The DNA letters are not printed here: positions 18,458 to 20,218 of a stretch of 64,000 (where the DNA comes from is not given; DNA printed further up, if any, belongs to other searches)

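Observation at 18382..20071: cysS plus its upstream leader form a low-GC island (~38-40% GC) inside a ~58% GC genome: likely xenologous replacement of cysteinyl-tRNA synthetase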

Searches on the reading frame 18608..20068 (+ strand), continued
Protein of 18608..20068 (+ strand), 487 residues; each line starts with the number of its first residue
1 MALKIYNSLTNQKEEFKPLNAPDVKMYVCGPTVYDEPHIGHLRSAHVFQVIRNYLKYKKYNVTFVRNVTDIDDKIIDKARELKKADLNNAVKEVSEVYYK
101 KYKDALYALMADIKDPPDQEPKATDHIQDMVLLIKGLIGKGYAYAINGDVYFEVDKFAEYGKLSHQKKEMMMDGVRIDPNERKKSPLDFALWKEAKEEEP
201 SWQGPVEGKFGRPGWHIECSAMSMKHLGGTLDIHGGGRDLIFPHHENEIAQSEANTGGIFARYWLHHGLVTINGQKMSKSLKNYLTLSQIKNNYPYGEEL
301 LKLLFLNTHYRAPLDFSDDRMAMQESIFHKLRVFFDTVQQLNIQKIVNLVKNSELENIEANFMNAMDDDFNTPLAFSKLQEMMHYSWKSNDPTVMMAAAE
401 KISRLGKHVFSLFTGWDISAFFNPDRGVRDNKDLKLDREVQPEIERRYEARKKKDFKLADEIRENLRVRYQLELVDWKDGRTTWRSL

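Call 12: find_related_loci(query=window:18608-20068:+, collection=genome_contigs, flank=10000)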
Query window:18608-20068:+ (487 aa) in genome_contigs; peptide patterns used: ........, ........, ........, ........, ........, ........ (x = any residue, [..] = any of these).
600 stretches matched a pattern (row limit reached: there are more); 600 encode a relative of the query (tblastn E <= 1e-3); the best 80 are kept; 80 distinct loci.
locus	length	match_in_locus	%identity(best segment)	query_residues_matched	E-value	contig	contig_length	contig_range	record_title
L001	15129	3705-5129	47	1-485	2e-130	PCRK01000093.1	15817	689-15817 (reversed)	MAG: Candidatus Omnitrophica bacterium CG23_combo_of_CG06-09_8_20_14_all_41_10 CG23_scaffold_1860_c, whole genome shotgu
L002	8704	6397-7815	43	1-485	8e-119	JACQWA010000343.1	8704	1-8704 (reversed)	MAG: Candidatus Rokuibacteriota bacterium isolate NC_groundwater_1477_Ag_S-0.65um_67_43 S_p65_S5_coassembly_k141_4003635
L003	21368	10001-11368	44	3-485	7e-119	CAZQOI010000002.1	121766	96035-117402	MAG TPA_asm: uncultured Granulosicoccaceae bacterium isolate binchicken_co385_76 genome assembly, contig: NODE_30_length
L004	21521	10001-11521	42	3-485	5e-118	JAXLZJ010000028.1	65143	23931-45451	MAG: Nitrospira sp. isolate STL-NOB7 C1.118.fa-28, whole genome shotgun sequence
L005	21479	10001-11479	41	1-485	2e-117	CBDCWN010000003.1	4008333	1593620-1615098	MAG: Nitrospira sp. isolate 61b56bea-e7e9-4285-8415-397755951a0b genome assembly, contig: chromosome_2, whole genome sho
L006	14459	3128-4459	45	1-467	3e-114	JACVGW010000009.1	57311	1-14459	MAG: Theionarchaea archaeon isolate SZ_28-30 SZ_28-30_NODE_11_length_57311_cov_455.902538, whole genome shotgun sequence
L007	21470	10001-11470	42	1-484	5e-114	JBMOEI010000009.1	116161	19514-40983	MAG: Desulfuromonadaceae bacterium isolate Deming_bin.100 contig177, whole genome shotgun sequence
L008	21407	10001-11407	42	1-484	7e-114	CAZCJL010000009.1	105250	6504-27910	MAG TPA_asm: uncultured Cytophagia bacterium isolate SRP141376_co4_213 genome assembly, contig: NODE_291_length_105250_c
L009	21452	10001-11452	43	1-484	4e-113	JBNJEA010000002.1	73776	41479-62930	MAG: Thermodesulfobacteriota bacterium isolate Y23_30dBSe4.bin.113 NODE_97_length_73776_cov_5.151648, whole genome shotg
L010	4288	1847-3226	43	3-480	4e-113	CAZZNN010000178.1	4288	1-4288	MAG TPA_asm: uncultured Oscillospiraceae bacterium isolate SRP192927_co2_957 genome assembly, contig: NODE_50537_length_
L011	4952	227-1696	42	3-485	1e-112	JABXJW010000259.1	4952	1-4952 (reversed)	MAG: Desulfobacterales bacterium isolate CR_Bin_276 NODE_438_length_4952_cov_8.600205, whole genome shotgun sequence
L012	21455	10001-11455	43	1-484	1e-111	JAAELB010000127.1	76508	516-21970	MAG: Desulfobulbaceae bacterium isolate Bco_9 BcoG_CONTIG259932, whole genome shotgun sequence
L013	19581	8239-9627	43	1-469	2e-111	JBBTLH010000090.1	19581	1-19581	MAG: Candidatus Omnitrophota bacterium isolate H51-bin162_1 H51_bin162_1_000000000090, whole genome shotgun sequence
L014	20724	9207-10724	44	1-485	2e-111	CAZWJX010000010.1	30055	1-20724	MAG TPA_asm: uncultured Syntrophobacterales bacterium isolate binchicken_co1_112 genome assembly, contig: NODE_888_lengt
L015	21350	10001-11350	44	1-466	3e-111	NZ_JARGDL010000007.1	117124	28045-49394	Stygiobacter electus strain 09-Me 7, whole genome shotgun sequence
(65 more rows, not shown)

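Call 17: find_encoding_contigs(protein=P0006, flank=10000, max_places=1)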
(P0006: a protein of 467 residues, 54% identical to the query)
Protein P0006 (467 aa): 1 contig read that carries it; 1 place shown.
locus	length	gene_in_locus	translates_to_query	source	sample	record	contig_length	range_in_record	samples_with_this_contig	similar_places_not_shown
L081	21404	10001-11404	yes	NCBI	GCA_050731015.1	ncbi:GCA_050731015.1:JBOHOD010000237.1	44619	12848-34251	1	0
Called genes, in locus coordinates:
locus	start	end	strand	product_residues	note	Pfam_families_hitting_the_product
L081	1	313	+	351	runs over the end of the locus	PF00217:ATP-gua_Ptrans, PF27454:McsB_C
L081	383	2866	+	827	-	PF02861:Clp_N, PF23569:NBD_SMAX1, PF00004:AAA, PF17871:AAA_lid_9, PF00004:AAA, PF07724:AAA_2, PF07728:AAA_5, PF10431:ClpB_D2-small, +6 more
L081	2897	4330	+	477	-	-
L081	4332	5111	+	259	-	PF02405:MlaE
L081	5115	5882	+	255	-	PF00005:ABC_tran, PF13304:AAA_21 (faint)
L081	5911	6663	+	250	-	PF02470:MlaD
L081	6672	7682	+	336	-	PF27675:YCF81_N (weak), PF01850:PIN, PF13638:PIN_4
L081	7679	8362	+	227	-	PF01128:IspD, PF12804:NTP_transf_3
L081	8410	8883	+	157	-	PF02542:YgbB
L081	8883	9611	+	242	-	PF00132:Hexapep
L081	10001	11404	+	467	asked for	PF00133:tRNA-synt_1 (faint), PF01406:tRNA-synt_1e, PF09334:tRNA-synt_1g (faint), PF09190:DALR_2, PF23493:CysS_C (faint)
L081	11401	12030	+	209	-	PF02223:Thymidylate_kin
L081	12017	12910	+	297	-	PF13177:DNA_pol3_delta2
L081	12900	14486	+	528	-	PF00133:tRNA-synt_1, PF01406:tRNA-synt_1e (weak), PF09334:tRNA-synt_1g, PF00133:tRNA-synt_1, PF08264:Anticodon_1 (weak), PF19303:Anticodon_3 (weak)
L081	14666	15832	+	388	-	PF00266:Aminotran_5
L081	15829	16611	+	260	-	PF01026:TatD_DNase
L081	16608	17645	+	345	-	PF02517:Rce1-like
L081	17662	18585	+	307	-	PF00586:AIRS, PF02769:AIRS_C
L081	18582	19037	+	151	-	PF02367:TsaE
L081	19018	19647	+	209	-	PF00814:TsaD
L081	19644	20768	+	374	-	PF01168:Ala_racemase_N, PF00842:Ala_racemase_C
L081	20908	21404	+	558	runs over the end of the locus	PF02776:TPP_enzyme_N, PF00205:TPP_enzyme_M, PF02775:TPP_enzyme_C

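Call 18: find_encoding_contigs(protein=P0035, flank=10000, max_places=1)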
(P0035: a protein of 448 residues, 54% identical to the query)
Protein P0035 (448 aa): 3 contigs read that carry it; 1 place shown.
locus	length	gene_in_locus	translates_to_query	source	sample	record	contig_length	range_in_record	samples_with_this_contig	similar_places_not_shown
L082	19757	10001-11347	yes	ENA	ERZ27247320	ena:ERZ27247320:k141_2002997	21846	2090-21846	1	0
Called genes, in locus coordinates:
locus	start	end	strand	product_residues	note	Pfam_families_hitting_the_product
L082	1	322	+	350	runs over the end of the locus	PF00217:ATP-gua_Ptrans, PF27454:McsB_C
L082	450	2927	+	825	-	PF02861:Clp_N, PF23569:NBD_SMAX1, PF00004:AAA, PF17871:AAA_lid_9, PF00158:Sigma54_activat, PF00004:AAA, PF07724:AAA_2, PF07728:AAA_5, +5 more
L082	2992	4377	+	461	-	-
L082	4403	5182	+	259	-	PF02405:MlaE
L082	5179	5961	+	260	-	PF00005:ABC_tran, PF13304:AAA_21 (faint)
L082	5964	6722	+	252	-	PF02470:MlaD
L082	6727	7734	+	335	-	PF10031:DUF2273 (weak), PF27675:YCF81_N, PF01850:PIN (weak), PF13638:PIN_4 (weak)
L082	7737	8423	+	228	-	PF01128:IspD, PF12804:NTP_transf_3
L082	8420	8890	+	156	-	PF02542:YgbB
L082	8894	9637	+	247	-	PF25087:GMPPB_C (faint), PF00132:Hexapep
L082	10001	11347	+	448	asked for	PF01406:tRNA-synt_1e, PF09190:DALR_2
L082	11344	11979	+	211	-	PF02223:Thymidylate_kin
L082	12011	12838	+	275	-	PF13177:DNA_pol3_delta2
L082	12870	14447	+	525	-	PF00133:tRNA-synt_1, PF01406:tRNA-synt_1e (faint), PF09334:tRNA-synt_1g, PF00133:tRNA-synt_1, PF19303:Anticodon_3 (weak), PF08264:Anticodon_1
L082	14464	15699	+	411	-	PF00266:Aminotran_5, PF01212:Beta_elim_lyase (weak)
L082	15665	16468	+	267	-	PF01026:TatD_DNase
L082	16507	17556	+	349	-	PF02517:Rce1-like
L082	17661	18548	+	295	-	PF00586:AIRS, PF02769:AIRS_C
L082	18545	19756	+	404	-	?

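Call 19: find_encoding_contigs(protein=P0005, flank=10000, max_places=1)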
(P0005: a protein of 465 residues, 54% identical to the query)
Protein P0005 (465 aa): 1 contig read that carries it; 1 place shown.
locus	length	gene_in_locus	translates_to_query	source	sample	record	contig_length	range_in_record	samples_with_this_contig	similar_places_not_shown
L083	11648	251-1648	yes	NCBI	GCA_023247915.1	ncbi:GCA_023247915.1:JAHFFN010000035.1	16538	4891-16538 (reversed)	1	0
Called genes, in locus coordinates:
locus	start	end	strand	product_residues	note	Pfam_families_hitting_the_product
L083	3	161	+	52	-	?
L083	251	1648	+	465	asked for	PF00133:tRNA-synt_1 (faint), PF01406:tRNA-synt_1e, PF09334:tRNA-synt_1g (faint), PF09190:DALR_2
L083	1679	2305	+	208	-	PF13521:AAA_28 (weak), PF02223:Thymidylate_kin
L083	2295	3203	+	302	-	PF13177:DNA_pol3_delta2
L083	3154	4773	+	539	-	PF00133:tRNA-synt_1, PF09334:tRNA-synt_1g, PF00133:tRNA-synt_1, PF01406:tRNA-synt_1e (weak), PF19303:Anticodon_3 (weak), PF08264:Anticodon_1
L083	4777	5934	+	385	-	PF00266:Aminotran_5, PF01212:Beta_elim_lyase (weak)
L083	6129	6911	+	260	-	PF01026:TatD_DNase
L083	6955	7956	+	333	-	PF02517:Rce1-like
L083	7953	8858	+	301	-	PF00586:AIRS, PF02769:AIRS_C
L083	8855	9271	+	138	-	PF02367:TsaE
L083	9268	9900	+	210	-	PF00814:TsaD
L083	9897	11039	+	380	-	PF01168:Ala_racemase_N, PF00842:Ala_racemase_C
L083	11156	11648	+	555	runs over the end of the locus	PF02776:TPP_enzyme_N, PF00205:TPP_enzyme_M, PF02775:TPP_enzyme_C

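Call 21: find_encoding_contigs(protein=P0003, flank=10000, max_places=1)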
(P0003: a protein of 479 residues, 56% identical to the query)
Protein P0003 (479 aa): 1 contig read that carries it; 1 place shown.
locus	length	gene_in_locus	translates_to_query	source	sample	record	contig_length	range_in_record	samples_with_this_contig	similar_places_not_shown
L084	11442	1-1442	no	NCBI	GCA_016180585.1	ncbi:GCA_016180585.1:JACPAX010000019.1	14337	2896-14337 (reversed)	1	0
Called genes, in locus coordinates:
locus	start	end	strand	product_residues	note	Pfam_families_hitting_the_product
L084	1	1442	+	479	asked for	PF00133:tRNA-synt_1 (faint), PF01406:tRNA-synt_1e, PF09334:tRNA-synt_1g (weak), PF09190:DALR_2 (weak)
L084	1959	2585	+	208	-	PF02223:Thymidylate_kin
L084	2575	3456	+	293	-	PF13177:DNA_pol3_delta2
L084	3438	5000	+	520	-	PF00133:tRNA-synt_1, PF01406:tRNA-synt_1e (weak), PF09334:tRNA-synt_1g, PF19303:Anticodon_3 (faint), PF00133:tRNA-synt_1, PF08264:Anticodon_1 (weak)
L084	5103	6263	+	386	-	PF00266:Aminotran_5, PF01212:Beta_elim_lyase (weak)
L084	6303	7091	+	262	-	PF01026:TatD_DNase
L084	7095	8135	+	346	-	PF02517:Rce1-like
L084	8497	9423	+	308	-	PF00586:AIRS, PF02769:AIRS_C (weak)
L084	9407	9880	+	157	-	PF02367:TsaE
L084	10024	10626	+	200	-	PF00814:TsaD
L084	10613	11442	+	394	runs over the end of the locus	PF01168:Ala_racemase_N, PF00842:Ala_racemase_C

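Call 22: find_encoding_contigs(protein=P0004, flank=10000, max_places=1)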
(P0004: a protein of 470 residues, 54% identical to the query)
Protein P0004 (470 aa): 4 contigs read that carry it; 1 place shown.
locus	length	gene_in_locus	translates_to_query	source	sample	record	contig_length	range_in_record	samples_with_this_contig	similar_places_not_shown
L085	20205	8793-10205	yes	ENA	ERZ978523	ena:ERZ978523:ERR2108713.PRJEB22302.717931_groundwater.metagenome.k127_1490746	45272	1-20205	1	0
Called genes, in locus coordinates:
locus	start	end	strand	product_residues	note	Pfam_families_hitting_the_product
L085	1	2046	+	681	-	?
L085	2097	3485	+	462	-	-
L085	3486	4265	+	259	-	PF02405:MlaE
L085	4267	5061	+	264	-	PF00005:ABC_tran, PF13304:AAA_21 (faint)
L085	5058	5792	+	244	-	PF02470:MlaD, PF28544:Helical_needle (faint)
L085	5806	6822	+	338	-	PF01850:PIN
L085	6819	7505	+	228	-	PF01128:IspD, PF02348:CTP_transf_3 (weak), PF12804:NTP_transf_3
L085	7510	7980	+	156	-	PF02542:YgbB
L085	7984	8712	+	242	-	PF00132:Hexapep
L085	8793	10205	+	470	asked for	PF00750:tRNA-synt_1d (faint), PF01406:tRNA-synt_1e, PF09334:tRNA-synt_1g (weak), PF00133:tRNA-synt_1 (weak), PF09190:DALR_2 (weak)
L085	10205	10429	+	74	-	-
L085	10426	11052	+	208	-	PF02223:Thymidylate_kin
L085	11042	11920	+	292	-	PF13177:DNA_pol3_delta2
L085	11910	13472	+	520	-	PF00133:tRNA-synt_1, PF01406:tRNA-synt_1e (weak), PF09334:tRNA-synt_1g, PF00133:tRNA-synt_1, PF19303:Anticodon_3, PF08264:Anticodon_1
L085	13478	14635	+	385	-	PF00266:Aminotran_5, PF01041:DegT_DnrJ_EryC1 (weak), PF01212:Beta_elim_lyase (faint)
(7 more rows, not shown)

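Call 23: find_encoding_contigs(protein=P0012, flank=10000, max_places=1)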
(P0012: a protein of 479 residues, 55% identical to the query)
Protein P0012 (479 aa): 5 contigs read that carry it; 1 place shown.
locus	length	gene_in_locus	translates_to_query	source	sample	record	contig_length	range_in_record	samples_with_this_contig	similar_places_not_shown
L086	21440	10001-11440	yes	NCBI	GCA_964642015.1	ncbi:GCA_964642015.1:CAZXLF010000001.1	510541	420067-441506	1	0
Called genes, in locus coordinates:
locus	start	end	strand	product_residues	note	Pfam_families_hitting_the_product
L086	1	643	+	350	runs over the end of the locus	PF00217:ATP-gua_Ptrans, PF27454:McsB_C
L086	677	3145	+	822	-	PF02861:Clp_N, PF23569:NBD_SMAX1, PF00004:AAA, PF17871:AAA_lid_9, PF00158:Sigma54_activat, PF00004:AAA, PF07724:AAA_2, PF07728:AAA_5, +9 more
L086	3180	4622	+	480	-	-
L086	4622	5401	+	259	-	PF02405:MlaE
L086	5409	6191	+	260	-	PF00005:ABC_tran, PF13304:AAA_21 (faint)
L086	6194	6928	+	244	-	PF02470:MlaD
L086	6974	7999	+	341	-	PF01850:PIN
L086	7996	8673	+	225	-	PF01128:IspD, PF02348:CTP_transf_3, PF12804:NTP_transf_3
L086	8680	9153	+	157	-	PF02542:YgbB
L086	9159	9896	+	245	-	PF00132:Hexapep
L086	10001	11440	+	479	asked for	PF00133:tRNA-synt_1 (faint), PF01406:tRNA-synt_1e, PF09334:tRNA-synt_1g (weak), PF09190:DALR_2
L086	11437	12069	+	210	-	PF02223:Thymidylate_kin, PF13521:AAA_28 (weak)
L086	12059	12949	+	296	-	PF13177:DNA_pol3_delta2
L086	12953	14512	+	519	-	PF00133:tRNA-synt_1, PF01406:tRNA-synt_1e (weak), PF09334:tRNA-synt_1g, PF00133:tRNA-synt_1, PF01406:tRNA-synt_1e, PF08264:Anticodon_1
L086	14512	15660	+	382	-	PF00266:Aminotran_5, PF01041:DegT_DnrJ_EryC1, PF01212:Beta_elim_lyase (weak)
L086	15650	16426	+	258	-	PF01026:TatD_DNase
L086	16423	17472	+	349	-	PF02517:Rce1-like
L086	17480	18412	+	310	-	PF00586:AIRS, PF02769:AIRS_C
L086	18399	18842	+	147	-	PF02367:TsaE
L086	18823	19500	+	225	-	PF00814:TsaD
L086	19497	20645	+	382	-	PF01168:Ala_racemase_N, PF00842:Ala_racemase_C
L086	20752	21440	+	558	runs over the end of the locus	PF02776:TPP_enzyme_N, PF00205:TPP_enzyme_M, PF02775:TPP_enzyme_C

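Call 24: find_encoding_contigs(protein=P0002, flank=10000, max_places=1)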
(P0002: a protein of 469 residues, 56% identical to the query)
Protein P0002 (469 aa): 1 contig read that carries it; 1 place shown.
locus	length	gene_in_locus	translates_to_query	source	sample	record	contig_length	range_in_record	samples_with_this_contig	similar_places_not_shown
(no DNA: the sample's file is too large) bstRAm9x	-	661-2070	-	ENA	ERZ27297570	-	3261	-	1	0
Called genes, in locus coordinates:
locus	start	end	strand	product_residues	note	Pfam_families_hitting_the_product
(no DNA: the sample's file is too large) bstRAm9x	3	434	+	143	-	?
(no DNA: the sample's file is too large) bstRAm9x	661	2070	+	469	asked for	PF00133:tRNA-synt_1 (faint), PF01406:tRNA-synt_1e, PF09334:tRNA-synt_1g (weak), PF09190:DALR_2 (weak)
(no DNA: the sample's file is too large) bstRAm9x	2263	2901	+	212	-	PF02223:Thymidylate_kin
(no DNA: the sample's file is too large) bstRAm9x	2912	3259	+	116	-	?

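Call 31: find_encoding_contigs(protein=P0008, flank=10000, max_places=1)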
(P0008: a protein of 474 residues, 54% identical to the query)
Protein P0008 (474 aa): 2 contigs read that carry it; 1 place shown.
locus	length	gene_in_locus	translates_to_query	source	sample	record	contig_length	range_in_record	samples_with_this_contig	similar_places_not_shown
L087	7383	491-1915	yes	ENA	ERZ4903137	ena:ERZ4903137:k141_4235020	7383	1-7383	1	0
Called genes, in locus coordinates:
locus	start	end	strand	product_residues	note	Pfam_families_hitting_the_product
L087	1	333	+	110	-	?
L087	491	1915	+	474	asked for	PF00133:tRNA-synt_1 (faint), PF01406:tRNA-synt_1e, PF09334:tRNA-synt_1g (faint), PF09190:DALR_2, PF23493:CysS_C (faint)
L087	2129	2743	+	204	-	PF02223:Thymidylate_kin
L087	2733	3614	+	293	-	PF13177:DNA_pol3_delta2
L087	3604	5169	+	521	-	PF00133:tRNA-synt_1, PF01406:tRNA-synt_1e (faint), PF09334:tRNA-synt_1g, PF00133:tRNA-synt_1, PF01921:tRNA-synt_1f (weak), PF08264:Anticodon_1, PF19303:Anticodon_3 (weak)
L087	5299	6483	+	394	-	PF00266:Aminotran_5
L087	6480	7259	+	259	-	PF01026:TatD_DNase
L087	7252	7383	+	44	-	?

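Call 50: find_related_loci(query=window:18608-20068:+, collection=viral_contigs, flank=8000)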
Query window:18608-20068:+ (487 aa) in viral_contigs; peptide patterns used: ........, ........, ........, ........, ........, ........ (x = any residue, [..] = any of these).
85 stretches matched a pattern; 83 encode a relative of the query (tblastn E <= 1e-3); the best 80 are kept; 80 distinct loci.
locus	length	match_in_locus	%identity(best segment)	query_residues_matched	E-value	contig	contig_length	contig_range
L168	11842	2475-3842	42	3-485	4e-107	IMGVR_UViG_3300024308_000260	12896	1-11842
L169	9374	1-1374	42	1-485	1e-106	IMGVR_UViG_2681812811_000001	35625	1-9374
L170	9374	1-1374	42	1-485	1e-106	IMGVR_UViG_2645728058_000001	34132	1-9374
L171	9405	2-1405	40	3-487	1e-105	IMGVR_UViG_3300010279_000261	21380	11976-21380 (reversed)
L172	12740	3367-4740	42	1-485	1e-105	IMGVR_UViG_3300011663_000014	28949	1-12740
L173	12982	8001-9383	41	3-480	2e-104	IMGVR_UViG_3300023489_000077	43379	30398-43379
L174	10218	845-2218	42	1-485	3e-100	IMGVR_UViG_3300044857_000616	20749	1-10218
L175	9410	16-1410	41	5-485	1e-99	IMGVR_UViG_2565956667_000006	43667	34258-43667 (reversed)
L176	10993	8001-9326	39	3-485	4e-98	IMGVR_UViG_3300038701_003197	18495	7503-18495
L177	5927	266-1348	45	3-382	5e-98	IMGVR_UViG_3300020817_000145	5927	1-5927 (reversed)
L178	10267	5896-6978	45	3-382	6e-98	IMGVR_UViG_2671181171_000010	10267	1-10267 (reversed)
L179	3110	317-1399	45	3-382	1e-99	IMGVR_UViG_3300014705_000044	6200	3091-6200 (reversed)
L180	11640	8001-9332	39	1-482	3e-96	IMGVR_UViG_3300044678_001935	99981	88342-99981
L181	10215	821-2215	42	5-485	3e-95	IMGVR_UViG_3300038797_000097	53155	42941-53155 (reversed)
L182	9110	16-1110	45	5-382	2e-94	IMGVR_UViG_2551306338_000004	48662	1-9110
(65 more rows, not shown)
